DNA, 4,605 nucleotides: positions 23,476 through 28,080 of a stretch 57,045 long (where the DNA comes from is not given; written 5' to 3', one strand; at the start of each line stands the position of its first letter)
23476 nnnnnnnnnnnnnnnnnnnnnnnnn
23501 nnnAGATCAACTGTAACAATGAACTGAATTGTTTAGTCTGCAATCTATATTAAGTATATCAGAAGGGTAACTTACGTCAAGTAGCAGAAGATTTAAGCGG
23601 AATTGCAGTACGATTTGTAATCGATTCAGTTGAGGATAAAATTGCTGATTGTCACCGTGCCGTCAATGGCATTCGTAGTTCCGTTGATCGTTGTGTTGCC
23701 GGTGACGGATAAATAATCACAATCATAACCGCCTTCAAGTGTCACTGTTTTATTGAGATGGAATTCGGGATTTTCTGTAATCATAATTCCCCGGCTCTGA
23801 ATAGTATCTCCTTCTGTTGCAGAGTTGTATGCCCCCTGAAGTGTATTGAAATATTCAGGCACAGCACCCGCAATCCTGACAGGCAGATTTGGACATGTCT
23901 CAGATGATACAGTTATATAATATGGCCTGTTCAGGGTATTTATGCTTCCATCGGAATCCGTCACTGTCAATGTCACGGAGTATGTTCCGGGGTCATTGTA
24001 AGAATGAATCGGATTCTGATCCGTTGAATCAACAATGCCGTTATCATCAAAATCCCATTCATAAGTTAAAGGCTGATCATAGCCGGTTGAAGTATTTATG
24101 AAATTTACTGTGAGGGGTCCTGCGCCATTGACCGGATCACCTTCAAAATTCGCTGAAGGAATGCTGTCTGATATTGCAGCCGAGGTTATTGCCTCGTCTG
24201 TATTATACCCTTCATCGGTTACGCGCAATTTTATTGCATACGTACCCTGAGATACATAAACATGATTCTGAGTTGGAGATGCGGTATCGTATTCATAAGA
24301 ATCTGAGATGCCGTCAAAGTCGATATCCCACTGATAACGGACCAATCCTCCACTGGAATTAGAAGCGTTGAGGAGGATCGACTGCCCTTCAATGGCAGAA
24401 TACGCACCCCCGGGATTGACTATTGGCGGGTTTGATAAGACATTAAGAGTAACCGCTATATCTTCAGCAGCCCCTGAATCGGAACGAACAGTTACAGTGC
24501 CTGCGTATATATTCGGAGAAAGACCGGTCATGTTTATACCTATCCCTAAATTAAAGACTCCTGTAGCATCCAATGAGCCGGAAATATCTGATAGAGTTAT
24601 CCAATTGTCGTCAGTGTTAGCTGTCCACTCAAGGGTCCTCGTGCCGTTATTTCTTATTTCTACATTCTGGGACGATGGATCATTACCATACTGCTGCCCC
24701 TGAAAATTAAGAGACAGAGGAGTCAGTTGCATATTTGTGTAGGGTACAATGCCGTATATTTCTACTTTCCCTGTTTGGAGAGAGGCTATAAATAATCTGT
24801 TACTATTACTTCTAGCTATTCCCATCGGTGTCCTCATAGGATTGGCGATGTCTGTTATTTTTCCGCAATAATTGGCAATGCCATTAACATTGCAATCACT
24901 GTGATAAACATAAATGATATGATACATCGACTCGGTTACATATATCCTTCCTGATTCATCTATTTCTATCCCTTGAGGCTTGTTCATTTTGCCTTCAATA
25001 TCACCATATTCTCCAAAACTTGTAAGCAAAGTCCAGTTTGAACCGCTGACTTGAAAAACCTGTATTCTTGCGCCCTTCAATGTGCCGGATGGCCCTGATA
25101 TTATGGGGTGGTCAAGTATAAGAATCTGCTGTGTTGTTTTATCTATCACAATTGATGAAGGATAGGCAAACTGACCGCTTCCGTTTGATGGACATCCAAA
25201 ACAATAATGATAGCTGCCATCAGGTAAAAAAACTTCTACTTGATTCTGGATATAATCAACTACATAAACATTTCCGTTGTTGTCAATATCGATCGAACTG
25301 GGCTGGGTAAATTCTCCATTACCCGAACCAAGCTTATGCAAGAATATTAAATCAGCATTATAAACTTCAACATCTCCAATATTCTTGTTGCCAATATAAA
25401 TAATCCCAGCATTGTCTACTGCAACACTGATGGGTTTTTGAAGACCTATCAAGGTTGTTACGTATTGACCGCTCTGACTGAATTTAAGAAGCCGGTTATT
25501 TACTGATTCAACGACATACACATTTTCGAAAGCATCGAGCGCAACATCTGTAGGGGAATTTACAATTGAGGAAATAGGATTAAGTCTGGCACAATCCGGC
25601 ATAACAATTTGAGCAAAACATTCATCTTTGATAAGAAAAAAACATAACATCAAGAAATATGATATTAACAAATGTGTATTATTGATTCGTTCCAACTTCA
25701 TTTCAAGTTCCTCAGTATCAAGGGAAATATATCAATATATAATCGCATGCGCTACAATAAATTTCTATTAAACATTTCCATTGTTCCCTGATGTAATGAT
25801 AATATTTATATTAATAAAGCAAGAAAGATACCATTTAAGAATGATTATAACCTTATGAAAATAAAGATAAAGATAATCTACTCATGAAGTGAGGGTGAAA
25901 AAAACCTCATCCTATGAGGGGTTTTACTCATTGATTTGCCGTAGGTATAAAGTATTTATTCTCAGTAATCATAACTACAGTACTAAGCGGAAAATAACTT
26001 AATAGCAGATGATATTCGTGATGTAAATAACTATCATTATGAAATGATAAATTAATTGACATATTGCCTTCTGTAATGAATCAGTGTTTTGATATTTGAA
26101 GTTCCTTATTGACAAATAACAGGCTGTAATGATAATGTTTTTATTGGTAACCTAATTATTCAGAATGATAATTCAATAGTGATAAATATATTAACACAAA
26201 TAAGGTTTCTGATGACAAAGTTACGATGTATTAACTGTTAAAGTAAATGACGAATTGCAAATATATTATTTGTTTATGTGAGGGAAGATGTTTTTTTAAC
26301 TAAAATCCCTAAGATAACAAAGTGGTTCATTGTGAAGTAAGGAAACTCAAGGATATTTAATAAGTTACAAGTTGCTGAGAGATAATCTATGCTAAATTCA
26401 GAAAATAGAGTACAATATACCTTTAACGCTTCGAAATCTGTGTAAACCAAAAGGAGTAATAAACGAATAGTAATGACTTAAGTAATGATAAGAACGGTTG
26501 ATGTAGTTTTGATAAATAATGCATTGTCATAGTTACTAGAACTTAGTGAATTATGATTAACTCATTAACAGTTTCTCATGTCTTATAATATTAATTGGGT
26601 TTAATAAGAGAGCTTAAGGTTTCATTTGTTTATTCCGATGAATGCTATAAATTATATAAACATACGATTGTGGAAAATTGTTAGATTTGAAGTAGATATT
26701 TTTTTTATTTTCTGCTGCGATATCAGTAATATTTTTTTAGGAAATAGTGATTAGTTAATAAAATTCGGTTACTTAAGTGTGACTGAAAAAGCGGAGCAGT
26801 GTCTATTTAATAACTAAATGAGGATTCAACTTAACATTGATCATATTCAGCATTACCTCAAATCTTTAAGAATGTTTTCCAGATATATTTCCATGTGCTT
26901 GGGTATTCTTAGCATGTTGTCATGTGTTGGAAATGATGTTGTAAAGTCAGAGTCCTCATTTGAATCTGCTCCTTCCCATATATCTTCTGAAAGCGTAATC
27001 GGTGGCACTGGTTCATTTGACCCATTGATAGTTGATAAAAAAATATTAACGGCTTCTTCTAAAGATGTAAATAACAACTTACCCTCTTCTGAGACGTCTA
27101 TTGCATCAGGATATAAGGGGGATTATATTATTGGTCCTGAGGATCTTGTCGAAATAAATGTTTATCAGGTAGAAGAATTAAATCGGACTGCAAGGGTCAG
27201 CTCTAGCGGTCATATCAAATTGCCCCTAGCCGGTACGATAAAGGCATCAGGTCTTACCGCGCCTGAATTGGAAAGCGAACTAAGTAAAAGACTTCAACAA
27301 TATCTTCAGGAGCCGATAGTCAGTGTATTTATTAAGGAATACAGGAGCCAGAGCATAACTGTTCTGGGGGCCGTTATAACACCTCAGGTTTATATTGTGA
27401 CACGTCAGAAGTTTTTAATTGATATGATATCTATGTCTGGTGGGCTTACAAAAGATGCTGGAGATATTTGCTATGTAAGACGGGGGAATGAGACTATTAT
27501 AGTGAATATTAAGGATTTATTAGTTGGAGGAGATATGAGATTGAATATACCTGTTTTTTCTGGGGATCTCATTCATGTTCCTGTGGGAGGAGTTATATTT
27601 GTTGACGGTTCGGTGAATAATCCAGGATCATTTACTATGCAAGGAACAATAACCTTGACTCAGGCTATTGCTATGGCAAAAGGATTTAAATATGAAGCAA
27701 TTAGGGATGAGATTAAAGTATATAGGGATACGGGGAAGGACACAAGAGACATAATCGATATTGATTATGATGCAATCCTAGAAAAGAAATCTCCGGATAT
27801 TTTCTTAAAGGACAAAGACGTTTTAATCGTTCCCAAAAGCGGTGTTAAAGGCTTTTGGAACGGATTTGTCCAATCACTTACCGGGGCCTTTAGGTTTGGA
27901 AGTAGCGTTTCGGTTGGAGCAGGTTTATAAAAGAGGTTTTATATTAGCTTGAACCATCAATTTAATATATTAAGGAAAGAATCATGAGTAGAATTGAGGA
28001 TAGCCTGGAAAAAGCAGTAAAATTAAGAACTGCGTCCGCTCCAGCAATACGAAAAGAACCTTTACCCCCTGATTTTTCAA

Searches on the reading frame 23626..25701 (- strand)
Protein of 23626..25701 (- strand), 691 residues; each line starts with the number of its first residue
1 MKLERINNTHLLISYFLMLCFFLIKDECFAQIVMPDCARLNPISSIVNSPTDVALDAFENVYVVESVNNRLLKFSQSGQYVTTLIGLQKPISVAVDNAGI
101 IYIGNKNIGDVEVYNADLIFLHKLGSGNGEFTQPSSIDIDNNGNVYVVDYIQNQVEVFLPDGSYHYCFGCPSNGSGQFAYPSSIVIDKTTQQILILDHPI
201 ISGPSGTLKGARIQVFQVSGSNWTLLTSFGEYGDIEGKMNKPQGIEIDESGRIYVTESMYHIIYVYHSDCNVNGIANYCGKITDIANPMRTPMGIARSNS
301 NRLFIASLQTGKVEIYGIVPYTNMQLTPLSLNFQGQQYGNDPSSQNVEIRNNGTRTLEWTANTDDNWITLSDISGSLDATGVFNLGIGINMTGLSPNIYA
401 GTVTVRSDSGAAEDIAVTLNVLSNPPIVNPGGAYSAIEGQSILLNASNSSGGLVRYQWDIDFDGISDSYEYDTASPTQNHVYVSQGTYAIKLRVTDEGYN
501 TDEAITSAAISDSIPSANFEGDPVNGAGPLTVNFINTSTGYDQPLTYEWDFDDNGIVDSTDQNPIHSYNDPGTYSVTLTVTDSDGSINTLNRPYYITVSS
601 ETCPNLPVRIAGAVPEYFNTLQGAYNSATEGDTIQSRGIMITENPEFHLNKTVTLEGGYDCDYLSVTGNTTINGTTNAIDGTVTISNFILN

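Call 10: search_protein_families(library=pfam, proteins=[window:23626-25701:-], max_evalue=0.01)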
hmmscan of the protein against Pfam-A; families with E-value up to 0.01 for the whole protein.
window:23626-25701:- (691 aa): 7 families
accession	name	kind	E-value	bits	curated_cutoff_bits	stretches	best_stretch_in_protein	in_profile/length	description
PF18911.6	PKD_4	-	1.9e-24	86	27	2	515-597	4-84/85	PKD domain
PF00801.26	PKD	-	3.6e-18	65.8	23.5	2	527-588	12-73/80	PKD domain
PF01436.27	NHL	-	9.4e-16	57.4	20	0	131-158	1-28/28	NHL repeat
PF17170.10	DUF5128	-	3.1e-08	33.6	22.9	1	143-198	54-109/321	6-bladed beta-propeller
PF19190.6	BACON_2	-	5e-07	30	25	1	324-409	2-85/94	Viral BACON domain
PF22352.2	K319L-like_PKD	-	8.7e-06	26.1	27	1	440-504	12-78/84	K319L-like, PKD domain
PF06739.17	SBBP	-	0.0041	17.5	20.5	0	132-148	13-29/38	Beta-propeller repeat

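Call 22: search_protein_families(library=ncbifam, proteins=[window:23626-25701:-], max_evalue=0.00001)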
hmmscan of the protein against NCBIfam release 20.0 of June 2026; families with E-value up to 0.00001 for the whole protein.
window:23626-25701:- (691 aa): 2 families
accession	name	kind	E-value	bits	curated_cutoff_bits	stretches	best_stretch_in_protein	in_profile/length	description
NF035926.1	scyF_NHL_VPEP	equivalog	1.8e-25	89.9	350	1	97-278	112-283/376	scytonemin biosynthesis PEP-CTERM protein ScyF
NF033206.1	ScyE_fam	subfamily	1.8e-09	37.6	80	0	48-108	253-322/333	ScyD/ScyE family protein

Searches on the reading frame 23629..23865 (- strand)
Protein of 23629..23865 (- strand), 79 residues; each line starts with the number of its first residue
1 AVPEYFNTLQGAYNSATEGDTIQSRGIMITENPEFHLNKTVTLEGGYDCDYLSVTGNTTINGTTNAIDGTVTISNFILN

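Call 81: search_protein_families(library=ncbifam, proteins=[window:23629-23865:-], max_evalue=1)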
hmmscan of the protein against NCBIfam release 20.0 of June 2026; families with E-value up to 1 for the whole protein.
seq(79 aa): 0 families

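Call 82: search_protein_families(library=pfam, proteins=[window:23629-23865:-], max_evalue=1)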
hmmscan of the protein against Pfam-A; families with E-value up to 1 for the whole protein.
seq(79 aa): 0 families

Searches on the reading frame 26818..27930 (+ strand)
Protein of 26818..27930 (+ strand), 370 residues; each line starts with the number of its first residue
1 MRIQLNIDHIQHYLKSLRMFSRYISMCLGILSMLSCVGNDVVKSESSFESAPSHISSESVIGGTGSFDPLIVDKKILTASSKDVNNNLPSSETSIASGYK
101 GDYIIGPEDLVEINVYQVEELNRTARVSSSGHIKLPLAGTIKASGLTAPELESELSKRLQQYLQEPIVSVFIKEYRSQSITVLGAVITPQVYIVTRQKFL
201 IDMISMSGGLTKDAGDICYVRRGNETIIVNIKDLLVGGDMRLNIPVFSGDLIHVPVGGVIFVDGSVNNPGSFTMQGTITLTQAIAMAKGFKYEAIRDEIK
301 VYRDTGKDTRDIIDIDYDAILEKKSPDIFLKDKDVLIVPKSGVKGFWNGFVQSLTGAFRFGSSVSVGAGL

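Call 10: search_protein_families(library=pfam, proteins=[window:26818-27930:+], max_evalue=0.01)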
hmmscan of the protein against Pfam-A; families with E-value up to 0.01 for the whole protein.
window:26818-27930:+ (370 aa): 3 families
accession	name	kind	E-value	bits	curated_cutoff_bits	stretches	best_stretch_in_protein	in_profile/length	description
PF02563.21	Poly_export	-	1.6e-22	79.9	28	1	101-172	5-76/77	Polysaccharide biosynthesis/export protein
PF22461.2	SLBB_2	-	7.9e-16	58.4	27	2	260-338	3-79/79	SLBB domain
PF10531.15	SLBB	-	9.4e-14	51.4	27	2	259-306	1-49/55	SLBB domain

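Call 22: search_protein_families(library=ncbifam, proteins=[window:26818-27930:+], max_evalue=0.00001)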
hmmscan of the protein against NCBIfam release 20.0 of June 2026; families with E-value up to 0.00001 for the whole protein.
window:26818-27930:+ (370 aa): 4 families
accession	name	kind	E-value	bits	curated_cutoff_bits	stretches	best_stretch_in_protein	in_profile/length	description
TIGR03027.2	pepcterm_export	equivalog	2e-36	125.2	180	1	102-255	2-165/169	XrtA/PEP-CTERM system exopolysaccharide export protein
TIGR03028.1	EpsE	equivalog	1.3e-35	122.9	262.65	1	102-319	1-224/239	polysaccharide export protein EpsE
NF011658.0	PRK15078.1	subfamily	3.2e-23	82.1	333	1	102-293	84-291/380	polysaccharide export protein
NF041843.1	EpsY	equivalog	2.9e-22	78.9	320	1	102-224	52-175/211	exopolysaccharide export protein EpsY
